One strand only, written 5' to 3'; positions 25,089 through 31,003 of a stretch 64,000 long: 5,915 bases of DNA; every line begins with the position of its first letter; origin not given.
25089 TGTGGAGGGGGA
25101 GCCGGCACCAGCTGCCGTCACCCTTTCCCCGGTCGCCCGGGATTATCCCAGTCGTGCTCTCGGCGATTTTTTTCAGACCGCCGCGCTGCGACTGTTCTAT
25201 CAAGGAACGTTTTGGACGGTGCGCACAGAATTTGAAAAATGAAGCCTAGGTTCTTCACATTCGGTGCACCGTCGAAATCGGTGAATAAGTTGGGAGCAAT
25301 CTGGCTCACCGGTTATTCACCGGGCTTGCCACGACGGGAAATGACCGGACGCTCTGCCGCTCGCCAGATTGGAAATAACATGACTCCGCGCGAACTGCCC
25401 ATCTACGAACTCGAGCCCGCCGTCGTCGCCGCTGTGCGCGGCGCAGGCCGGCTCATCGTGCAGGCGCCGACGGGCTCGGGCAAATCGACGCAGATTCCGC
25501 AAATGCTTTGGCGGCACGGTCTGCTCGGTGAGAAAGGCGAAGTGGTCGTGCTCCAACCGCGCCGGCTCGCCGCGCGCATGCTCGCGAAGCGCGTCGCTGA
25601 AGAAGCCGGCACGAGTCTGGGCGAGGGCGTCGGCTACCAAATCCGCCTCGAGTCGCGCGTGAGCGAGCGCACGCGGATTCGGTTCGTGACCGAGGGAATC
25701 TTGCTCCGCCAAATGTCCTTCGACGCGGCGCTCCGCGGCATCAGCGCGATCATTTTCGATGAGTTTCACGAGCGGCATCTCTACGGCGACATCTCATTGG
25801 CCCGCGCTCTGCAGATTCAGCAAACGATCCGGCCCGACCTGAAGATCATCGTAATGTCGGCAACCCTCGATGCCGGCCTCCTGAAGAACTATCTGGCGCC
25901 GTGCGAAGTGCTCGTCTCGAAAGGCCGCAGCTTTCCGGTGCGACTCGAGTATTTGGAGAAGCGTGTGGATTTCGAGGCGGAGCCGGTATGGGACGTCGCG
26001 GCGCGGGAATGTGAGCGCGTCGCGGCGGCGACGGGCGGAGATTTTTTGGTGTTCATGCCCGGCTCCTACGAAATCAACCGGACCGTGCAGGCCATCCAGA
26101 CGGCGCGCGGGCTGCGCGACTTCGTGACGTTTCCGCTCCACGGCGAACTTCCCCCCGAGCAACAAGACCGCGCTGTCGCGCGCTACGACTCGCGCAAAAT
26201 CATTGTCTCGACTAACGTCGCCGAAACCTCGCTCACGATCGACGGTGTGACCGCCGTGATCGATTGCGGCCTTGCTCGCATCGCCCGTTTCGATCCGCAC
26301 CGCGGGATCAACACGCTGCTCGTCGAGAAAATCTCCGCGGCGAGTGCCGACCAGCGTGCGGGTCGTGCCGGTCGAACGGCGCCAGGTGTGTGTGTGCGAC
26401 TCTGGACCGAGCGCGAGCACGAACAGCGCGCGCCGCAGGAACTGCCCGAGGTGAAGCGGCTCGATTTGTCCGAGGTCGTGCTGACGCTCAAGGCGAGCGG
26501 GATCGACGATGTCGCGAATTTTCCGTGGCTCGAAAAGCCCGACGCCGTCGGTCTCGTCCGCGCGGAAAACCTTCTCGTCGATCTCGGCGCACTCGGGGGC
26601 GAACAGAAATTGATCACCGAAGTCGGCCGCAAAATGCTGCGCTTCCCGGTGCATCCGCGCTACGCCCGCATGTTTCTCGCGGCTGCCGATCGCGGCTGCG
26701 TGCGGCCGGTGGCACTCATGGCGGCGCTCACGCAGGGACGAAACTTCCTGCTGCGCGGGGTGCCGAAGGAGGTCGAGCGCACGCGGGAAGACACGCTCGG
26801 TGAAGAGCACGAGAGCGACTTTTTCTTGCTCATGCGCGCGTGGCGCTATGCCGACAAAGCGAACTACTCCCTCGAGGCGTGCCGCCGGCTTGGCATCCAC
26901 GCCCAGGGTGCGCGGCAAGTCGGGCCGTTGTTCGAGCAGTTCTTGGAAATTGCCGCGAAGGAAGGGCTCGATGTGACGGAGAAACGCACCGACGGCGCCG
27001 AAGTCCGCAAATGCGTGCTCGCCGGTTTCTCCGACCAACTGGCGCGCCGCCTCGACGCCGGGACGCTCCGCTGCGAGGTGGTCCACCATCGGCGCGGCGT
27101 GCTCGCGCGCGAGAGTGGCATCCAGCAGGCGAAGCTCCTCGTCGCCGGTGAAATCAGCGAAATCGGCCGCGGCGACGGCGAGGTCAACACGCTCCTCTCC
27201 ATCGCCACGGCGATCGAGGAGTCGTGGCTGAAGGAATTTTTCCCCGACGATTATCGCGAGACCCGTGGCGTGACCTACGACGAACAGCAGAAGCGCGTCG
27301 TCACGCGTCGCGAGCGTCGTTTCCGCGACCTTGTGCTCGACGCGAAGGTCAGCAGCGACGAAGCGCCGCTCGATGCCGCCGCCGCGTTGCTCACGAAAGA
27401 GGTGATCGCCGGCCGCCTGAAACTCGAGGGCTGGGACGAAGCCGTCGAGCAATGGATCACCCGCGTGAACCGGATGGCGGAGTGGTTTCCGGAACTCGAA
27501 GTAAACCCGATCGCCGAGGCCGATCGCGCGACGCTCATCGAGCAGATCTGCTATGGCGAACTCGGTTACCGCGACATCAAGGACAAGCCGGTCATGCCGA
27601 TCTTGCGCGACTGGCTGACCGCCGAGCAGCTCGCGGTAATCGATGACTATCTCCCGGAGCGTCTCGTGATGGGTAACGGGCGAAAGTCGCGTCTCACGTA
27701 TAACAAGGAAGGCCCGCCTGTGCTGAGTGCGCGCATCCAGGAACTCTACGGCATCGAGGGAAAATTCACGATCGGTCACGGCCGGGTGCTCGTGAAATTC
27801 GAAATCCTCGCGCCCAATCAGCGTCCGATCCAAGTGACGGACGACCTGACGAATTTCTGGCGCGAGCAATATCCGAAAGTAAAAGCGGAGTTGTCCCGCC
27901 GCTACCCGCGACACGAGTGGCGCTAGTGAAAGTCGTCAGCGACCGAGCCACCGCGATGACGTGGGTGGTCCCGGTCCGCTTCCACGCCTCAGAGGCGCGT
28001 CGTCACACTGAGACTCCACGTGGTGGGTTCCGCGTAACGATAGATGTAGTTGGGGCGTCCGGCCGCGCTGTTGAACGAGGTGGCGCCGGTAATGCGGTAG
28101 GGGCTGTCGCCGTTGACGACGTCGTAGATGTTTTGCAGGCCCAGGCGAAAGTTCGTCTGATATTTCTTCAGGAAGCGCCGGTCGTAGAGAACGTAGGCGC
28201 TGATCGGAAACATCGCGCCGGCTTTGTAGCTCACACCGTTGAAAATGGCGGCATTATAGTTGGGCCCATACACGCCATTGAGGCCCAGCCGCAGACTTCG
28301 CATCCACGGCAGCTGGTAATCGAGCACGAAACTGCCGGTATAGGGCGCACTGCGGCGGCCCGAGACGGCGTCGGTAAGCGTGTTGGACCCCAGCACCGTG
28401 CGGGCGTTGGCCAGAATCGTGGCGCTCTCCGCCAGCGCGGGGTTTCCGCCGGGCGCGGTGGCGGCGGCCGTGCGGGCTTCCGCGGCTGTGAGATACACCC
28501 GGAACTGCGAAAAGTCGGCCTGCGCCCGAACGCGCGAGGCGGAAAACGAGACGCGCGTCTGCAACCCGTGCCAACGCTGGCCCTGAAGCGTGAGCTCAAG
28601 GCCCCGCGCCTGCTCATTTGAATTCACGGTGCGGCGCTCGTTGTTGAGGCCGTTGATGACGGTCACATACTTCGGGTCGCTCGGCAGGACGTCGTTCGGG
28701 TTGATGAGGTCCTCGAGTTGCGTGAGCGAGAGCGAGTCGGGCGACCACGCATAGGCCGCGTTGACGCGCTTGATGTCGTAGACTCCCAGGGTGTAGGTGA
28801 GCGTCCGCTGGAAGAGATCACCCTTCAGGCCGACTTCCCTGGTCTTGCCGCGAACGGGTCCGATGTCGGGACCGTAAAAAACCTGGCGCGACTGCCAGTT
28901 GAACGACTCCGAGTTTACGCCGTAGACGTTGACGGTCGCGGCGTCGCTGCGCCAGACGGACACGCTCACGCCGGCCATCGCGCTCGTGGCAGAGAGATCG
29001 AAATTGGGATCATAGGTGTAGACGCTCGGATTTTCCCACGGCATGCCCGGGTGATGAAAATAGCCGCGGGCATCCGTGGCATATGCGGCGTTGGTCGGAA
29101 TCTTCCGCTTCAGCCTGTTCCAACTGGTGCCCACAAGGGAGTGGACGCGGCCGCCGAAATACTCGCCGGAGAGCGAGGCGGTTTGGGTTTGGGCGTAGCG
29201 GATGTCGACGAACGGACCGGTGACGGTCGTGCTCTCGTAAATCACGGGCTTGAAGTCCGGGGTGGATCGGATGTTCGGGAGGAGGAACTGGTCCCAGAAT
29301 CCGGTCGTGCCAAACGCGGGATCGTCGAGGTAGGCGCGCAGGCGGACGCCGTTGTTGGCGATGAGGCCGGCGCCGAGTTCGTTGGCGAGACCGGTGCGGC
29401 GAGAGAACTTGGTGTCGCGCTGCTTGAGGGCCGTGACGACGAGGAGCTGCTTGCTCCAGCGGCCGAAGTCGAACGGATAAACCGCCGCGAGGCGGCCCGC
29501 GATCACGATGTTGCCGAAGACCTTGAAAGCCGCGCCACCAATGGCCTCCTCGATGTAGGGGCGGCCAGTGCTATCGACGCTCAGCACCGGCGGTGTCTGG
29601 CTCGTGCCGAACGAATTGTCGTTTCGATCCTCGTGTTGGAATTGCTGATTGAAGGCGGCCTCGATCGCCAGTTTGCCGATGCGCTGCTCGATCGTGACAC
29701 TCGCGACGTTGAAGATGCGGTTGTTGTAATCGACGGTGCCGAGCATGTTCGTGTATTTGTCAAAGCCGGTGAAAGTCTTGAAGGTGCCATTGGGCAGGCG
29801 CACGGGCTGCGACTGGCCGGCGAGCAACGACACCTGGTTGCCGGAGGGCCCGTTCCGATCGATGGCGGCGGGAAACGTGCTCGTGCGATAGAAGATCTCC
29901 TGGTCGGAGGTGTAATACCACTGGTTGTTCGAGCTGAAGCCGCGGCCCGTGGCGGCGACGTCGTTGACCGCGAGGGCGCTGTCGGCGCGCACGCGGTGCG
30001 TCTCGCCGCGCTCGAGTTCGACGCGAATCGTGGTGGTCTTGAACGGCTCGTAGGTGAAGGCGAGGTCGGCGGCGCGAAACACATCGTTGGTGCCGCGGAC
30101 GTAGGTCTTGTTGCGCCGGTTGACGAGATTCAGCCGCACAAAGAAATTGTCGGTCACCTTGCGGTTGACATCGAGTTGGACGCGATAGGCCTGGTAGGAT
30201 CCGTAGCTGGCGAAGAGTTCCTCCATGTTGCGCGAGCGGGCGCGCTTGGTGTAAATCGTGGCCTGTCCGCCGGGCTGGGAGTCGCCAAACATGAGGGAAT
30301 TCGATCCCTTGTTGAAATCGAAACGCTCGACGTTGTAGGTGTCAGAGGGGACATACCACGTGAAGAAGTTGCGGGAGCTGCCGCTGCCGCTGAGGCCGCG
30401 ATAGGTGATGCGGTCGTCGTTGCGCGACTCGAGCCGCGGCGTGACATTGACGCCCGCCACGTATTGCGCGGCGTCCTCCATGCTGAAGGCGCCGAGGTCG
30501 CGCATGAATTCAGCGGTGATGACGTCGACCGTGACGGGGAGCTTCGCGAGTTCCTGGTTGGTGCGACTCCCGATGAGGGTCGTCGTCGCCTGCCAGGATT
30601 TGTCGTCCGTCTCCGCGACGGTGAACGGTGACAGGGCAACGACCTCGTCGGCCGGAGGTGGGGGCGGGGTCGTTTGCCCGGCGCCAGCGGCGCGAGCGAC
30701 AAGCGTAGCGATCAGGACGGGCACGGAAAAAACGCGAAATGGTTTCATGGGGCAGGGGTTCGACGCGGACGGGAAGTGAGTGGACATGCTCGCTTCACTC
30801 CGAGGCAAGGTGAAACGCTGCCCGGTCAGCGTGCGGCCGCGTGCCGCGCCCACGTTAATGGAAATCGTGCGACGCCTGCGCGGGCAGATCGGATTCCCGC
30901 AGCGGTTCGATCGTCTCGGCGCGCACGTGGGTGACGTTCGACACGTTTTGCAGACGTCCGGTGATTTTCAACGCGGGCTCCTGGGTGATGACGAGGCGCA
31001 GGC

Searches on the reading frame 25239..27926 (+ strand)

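Call 55: search_protein_families(library=pfam, proteins=[window:25239-27926:+], max_evalue=0.0001)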
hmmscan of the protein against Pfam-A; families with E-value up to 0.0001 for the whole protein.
window:25239-27926:+ (895 aa): 5 families
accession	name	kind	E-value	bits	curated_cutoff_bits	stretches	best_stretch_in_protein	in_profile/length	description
PF08482.15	HrpB_C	-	1.4e-36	126.2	25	1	773-894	8-129/133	ATP-dependent helicase C-terminal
PF00271.37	Helicase_C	-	5.5e-13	49.6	23.5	1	263-380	12-109/110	Helicase conserved C-terminal domain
PF00270.35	DEAD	-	7.6e-10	39.2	26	1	67-211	12-161/167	DEAD/DEAH box helicase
PF04408.29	HA2_N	-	4.8e-06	26.9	21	1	442-471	1-29/29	Helicase associated domain (HA2), winged-helix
PF21010.2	HA2_C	-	1.2e-05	26.1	21.3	1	472-529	1-75/77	Helicase associated domain (HA2), ratchet-like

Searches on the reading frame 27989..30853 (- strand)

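Call 55: search_protein_families(library=pfam, proteins=[window:27989-30853:-], max_evalue=0.0001)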
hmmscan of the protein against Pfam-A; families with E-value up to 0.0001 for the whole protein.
window:27989-30853:- (954 aa): 1 family
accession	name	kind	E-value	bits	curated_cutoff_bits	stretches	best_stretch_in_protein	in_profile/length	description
PF07715.20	Plug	-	8.8e-11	42.7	23.9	1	103-196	3-106/107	TonB-dependent Receptor Plug Domain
